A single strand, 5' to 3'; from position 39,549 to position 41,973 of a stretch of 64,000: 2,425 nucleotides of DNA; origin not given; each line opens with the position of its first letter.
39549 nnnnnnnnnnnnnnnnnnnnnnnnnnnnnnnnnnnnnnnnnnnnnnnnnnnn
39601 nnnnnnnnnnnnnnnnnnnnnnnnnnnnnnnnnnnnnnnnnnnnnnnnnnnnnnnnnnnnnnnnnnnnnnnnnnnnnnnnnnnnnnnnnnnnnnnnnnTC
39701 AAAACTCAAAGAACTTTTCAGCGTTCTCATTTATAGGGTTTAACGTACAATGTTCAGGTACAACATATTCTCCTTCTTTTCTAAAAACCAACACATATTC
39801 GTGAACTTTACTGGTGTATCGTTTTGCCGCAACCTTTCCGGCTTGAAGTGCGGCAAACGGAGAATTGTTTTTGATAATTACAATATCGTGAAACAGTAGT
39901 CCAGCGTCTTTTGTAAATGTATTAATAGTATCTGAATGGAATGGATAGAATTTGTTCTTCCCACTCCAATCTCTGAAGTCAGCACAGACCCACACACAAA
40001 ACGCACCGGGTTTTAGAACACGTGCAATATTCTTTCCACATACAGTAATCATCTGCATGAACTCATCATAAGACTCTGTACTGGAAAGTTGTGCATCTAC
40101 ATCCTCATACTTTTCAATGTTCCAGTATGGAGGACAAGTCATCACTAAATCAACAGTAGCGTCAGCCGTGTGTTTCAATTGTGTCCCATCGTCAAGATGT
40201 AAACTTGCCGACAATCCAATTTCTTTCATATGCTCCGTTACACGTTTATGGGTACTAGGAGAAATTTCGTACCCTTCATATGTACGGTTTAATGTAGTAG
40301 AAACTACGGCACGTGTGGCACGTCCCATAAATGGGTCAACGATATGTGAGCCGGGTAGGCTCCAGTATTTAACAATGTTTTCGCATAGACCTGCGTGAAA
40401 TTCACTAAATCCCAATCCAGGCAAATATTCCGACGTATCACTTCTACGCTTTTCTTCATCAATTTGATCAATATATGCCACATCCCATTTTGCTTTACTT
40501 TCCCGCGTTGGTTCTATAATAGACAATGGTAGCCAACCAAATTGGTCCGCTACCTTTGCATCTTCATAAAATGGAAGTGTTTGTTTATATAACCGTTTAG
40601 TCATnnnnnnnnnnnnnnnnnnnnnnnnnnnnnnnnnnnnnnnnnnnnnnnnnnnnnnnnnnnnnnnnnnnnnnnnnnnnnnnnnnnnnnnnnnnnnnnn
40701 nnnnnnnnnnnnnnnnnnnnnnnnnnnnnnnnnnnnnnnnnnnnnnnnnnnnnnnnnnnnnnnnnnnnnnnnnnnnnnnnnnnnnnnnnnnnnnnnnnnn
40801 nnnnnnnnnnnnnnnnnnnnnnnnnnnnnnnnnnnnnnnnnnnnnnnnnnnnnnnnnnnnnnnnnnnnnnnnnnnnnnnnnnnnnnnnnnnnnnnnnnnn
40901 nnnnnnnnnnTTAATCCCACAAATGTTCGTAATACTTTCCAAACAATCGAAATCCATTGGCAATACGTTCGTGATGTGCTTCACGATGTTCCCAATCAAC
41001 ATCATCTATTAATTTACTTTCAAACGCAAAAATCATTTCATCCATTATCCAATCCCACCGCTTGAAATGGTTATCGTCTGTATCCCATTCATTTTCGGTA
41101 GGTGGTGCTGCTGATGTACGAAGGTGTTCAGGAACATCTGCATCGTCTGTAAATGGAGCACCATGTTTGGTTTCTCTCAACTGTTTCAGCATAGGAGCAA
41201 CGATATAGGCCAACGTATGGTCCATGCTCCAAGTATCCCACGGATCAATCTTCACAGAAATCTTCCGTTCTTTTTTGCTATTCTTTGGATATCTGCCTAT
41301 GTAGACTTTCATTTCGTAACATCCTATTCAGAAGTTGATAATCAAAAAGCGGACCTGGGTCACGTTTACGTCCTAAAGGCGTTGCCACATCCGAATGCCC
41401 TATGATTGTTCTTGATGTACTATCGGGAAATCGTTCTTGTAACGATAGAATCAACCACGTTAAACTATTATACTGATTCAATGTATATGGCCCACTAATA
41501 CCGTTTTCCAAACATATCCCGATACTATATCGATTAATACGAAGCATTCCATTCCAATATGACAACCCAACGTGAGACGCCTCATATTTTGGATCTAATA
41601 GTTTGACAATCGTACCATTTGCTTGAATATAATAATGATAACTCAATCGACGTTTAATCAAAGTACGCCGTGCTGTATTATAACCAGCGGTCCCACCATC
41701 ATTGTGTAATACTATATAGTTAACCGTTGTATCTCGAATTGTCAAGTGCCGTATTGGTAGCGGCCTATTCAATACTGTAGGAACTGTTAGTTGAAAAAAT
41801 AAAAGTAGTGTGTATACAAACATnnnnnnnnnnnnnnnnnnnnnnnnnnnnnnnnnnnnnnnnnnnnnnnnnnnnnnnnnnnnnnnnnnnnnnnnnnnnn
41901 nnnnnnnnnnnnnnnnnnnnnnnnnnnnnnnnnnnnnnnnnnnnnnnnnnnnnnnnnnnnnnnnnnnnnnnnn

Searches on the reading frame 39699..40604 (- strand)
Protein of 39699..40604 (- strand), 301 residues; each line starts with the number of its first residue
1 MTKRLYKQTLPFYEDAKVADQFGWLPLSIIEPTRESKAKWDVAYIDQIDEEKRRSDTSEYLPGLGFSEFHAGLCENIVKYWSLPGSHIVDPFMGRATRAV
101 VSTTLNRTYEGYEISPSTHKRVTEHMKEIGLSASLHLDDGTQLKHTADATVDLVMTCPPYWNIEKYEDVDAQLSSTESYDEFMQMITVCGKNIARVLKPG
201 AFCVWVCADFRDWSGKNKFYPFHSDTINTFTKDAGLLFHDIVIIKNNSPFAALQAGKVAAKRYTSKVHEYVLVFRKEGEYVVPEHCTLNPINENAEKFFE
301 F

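Call 65: search_protein_families(library=pfam, proteins=[window:39699-40604:-], max_evalue=0.0001)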
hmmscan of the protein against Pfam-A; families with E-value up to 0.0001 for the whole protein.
window:39699-40604:- (301 aa): 1 family
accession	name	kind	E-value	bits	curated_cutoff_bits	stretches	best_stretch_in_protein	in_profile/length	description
PF01555.25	N6_N4_Mtase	-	2.6e-20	73.8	26.7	2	151-280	1-110/221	DNA methylase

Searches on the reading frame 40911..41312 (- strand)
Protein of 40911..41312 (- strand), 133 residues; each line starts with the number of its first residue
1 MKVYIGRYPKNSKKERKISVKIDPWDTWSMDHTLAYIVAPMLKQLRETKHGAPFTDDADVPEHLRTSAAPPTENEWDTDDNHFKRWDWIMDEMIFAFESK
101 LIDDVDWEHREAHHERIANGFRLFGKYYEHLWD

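Call 74: search_protein_families(library=phrogs, proteins=[window:40911-41312:-], max_evalue=0.001)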
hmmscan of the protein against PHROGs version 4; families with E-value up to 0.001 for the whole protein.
window:40911-41312:- (133 aa): 1 family
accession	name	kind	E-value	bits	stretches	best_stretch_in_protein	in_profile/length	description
phrog_11543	-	unknown function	4.9e-44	151.8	2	1-104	1-113/173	-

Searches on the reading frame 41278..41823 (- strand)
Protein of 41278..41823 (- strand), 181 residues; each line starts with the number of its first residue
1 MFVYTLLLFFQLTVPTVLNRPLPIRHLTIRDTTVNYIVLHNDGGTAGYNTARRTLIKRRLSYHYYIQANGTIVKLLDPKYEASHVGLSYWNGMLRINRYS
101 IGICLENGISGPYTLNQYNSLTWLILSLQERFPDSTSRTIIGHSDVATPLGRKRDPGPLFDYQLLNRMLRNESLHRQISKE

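Call 74: search_protein_families(library=phrogs, proteins=[window:41278-41823:-], max_evalue=0.001)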
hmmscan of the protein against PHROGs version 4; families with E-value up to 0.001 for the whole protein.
window:41278-41823:- (181 aa): 9 families
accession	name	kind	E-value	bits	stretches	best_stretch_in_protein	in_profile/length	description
phrog_9611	-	lysis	6.9e-17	62.9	1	29-163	18-155/246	endolysin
phrog_822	-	lysis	1e-12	49.3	1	59-153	56-142/215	amidase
phrog_1794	-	lysis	1.3e-11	45.5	1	32-159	54-182/336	amidase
phrog_1493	-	lysis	9.1e-11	42.5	1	33-161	33-156/394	endolysin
phrog_833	-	lysis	1e-08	36.2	1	14-147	11-143/294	endolysin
phrog_7698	-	lysis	1.1e-05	26.4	1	26-133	16-122/316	endolysin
phrog_19265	-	unknown function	3.4e-05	24.7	1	32-158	22-143/293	-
phrog_670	-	lysis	8.8e-05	22.5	1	30-161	108-238/596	endolysin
phrog_3393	-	lysis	0.00052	20.9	1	29-132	18-121/342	endolysin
